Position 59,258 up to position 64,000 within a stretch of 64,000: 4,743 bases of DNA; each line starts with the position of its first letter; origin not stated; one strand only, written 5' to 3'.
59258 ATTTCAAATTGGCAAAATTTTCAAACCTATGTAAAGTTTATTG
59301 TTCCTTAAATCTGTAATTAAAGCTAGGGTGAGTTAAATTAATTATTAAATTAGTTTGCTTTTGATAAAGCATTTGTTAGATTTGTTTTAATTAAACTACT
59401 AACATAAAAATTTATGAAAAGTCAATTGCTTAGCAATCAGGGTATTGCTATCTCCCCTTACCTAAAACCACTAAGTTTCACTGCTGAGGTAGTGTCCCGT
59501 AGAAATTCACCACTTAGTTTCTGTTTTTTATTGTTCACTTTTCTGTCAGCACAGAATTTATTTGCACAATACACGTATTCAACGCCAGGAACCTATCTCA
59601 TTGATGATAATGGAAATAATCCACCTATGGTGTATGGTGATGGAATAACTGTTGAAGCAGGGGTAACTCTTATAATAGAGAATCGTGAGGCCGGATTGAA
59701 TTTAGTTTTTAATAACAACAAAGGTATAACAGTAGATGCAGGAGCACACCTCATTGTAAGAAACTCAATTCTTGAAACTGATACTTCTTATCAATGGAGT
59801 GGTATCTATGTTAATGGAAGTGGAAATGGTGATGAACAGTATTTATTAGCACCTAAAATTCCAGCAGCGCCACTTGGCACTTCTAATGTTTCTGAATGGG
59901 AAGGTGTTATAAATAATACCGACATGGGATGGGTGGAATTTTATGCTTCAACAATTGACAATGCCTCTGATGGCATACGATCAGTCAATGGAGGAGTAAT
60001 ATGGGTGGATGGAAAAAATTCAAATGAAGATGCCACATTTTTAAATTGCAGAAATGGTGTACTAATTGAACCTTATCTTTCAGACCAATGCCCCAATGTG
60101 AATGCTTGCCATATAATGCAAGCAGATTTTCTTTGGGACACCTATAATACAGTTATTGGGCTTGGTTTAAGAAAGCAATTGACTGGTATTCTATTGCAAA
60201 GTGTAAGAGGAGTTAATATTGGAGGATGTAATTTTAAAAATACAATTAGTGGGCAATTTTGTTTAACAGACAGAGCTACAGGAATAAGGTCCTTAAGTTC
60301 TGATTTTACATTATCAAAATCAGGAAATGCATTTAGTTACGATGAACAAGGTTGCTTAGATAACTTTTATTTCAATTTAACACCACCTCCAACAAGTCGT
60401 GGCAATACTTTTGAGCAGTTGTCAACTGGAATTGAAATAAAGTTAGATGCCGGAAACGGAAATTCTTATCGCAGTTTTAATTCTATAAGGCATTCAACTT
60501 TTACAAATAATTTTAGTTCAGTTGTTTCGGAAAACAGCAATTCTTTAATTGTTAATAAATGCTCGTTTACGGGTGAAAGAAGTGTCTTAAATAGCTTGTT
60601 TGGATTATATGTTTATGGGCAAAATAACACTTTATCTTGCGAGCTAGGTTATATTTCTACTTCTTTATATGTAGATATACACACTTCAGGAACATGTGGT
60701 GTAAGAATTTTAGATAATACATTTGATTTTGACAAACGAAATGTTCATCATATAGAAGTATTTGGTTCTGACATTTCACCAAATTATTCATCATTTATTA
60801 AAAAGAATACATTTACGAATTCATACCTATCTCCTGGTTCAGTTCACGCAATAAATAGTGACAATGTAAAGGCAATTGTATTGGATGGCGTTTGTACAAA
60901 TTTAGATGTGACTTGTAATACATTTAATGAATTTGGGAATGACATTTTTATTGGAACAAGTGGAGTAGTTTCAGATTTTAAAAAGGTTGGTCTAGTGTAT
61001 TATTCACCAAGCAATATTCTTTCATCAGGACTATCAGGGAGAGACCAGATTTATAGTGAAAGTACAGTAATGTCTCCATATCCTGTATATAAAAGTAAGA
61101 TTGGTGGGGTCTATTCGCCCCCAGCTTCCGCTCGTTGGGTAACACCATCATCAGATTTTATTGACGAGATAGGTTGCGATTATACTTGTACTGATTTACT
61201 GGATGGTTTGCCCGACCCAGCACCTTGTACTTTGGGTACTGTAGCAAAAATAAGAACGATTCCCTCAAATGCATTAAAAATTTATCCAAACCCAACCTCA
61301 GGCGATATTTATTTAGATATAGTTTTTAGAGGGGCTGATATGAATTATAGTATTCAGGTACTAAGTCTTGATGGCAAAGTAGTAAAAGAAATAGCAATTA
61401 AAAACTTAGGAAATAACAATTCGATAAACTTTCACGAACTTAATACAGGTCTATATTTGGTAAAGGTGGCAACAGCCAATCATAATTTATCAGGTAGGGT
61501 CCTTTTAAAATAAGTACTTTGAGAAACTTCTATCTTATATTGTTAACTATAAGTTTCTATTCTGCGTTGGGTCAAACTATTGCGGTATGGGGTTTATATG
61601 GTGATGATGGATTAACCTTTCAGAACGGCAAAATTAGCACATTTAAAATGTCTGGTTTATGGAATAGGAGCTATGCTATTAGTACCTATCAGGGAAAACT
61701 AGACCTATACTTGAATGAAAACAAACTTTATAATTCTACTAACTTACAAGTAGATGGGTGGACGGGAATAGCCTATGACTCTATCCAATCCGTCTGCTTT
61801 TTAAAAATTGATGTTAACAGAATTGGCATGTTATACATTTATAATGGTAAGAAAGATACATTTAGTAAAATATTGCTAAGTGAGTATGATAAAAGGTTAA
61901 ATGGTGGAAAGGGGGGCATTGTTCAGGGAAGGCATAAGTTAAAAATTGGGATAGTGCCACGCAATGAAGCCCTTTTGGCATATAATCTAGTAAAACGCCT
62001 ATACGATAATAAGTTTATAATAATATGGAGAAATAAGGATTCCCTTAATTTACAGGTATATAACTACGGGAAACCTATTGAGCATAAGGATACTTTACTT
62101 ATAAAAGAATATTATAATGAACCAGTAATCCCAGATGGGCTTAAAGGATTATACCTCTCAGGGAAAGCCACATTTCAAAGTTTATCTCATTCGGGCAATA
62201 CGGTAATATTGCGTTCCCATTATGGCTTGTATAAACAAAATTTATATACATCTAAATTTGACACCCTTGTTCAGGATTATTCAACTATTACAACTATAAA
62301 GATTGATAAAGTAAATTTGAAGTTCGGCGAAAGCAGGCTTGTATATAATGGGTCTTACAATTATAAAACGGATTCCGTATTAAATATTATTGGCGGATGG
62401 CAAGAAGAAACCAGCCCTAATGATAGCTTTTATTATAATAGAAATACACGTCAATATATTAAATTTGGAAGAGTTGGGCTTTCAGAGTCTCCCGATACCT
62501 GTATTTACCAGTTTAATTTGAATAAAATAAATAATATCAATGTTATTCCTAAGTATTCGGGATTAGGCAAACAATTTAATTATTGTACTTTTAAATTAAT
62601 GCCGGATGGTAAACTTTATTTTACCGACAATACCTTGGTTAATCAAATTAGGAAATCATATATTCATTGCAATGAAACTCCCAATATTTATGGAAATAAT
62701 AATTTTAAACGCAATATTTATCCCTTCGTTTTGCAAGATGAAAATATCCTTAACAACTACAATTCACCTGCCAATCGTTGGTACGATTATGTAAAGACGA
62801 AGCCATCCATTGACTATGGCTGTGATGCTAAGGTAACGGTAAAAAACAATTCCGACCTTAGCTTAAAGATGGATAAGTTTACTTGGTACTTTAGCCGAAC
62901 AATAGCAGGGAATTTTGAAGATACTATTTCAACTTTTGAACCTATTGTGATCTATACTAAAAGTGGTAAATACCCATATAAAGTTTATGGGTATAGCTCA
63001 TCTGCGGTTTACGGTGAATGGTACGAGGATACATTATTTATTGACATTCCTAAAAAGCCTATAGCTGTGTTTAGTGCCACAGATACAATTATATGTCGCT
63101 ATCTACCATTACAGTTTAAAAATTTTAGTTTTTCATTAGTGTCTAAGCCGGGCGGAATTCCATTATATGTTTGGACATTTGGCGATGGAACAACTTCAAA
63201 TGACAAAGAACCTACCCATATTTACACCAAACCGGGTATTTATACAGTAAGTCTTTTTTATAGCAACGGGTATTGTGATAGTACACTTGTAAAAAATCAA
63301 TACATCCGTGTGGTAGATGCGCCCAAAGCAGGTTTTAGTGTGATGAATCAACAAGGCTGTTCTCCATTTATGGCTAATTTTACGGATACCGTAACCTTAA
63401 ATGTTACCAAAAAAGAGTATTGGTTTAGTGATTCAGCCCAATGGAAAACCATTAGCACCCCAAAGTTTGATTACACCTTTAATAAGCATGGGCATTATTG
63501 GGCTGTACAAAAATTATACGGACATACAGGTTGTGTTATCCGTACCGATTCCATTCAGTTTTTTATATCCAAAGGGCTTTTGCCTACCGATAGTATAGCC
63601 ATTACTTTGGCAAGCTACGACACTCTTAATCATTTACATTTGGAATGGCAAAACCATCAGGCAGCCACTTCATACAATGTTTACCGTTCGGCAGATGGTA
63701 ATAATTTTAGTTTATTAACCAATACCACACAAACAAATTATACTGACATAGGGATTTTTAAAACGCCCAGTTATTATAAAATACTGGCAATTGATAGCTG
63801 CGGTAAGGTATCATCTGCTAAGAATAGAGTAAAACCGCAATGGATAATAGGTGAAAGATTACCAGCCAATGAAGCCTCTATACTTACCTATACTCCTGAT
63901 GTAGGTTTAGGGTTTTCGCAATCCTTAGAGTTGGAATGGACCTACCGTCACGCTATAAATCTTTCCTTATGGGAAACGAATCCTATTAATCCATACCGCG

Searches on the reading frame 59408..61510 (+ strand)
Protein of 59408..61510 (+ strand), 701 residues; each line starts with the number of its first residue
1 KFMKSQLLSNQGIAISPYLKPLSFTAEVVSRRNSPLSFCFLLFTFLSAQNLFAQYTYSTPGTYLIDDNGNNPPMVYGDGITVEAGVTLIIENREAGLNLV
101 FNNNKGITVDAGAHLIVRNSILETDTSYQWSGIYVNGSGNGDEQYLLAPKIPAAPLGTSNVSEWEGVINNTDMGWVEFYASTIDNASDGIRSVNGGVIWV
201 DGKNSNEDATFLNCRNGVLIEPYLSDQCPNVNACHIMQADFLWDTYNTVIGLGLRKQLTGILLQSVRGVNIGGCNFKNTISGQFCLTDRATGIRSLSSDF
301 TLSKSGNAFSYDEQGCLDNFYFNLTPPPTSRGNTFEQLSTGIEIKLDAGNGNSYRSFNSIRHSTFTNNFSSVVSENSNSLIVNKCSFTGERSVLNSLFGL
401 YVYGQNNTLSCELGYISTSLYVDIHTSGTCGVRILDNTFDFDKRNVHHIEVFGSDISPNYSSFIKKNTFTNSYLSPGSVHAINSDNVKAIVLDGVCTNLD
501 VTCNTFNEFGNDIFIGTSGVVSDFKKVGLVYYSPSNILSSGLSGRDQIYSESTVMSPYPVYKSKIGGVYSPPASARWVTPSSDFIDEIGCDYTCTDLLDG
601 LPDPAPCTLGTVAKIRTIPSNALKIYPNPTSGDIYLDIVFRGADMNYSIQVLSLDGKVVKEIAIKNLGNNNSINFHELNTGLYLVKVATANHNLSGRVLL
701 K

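Call 71: search_protein_families(library=pfam, proteins=[window:59408-61510:+], max_evalue=0.001)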
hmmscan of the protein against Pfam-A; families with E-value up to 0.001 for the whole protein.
window:59408-61510:+ (701 aa): 1 family
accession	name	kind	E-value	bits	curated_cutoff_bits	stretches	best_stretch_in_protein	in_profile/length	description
PF18962.6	Por_Secre_tail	-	4.7e-12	46.5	27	1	625-694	1-69/75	Secretion system C-terminal sorting domain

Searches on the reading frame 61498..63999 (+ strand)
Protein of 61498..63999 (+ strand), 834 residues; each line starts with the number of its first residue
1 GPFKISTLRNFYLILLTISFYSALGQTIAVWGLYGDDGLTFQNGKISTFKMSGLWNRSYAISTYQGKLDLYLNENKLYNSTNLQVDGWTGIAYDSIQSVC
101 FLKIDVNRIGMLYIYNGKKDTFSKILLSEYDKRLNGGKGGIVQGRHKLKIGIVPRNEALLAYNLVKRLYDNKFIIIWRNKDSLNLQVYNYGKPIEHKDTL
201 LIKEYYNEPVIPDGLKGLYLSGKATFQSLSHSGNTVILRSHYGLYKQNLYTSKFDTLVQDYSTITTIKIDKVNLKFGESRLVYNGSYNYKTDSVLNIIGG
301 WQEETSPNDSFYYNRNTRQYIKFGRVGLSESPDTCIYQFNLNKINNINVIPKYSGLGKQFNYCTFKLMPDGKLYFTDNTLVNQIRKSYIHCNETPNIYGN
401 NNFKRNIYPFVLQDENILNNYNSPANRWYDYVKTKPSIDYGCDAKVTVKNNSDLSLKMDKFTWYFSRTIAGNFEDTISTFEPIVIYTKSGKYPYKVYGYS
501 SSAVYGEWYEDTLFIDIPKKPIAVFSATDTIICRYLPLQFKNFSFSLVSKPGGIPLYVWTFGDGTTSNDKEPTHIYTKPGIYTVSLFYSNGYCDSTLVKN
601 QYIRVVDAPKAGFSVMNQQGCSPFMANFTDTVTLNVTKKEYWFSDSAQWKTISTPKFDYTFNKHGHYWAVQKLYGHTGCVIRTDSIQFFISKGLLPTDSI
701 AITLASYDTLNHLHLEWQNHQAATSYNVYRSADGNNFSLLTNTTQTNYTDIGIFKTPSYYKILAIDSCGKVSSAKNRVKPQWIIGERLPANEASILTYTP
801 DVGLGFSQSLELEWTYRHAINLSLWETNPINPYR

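Call 71: search_protein_families(library=pfam, proteins=[window:61498-63999:+], max_evalue=0.001)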
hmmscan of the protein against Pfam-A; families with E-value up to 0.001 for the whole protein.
window:61498-63999:+ (834 aa): 2 families
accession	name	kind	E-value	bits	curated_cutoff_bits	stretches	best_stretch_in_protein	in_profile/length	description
PF18911.6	PKD_4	-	4.9e-16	59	27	1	520-592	3-72/85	PKD domain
PF00801.26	PKD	-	7.1e-09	36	23.5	1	544-592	18-69/80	PKD domain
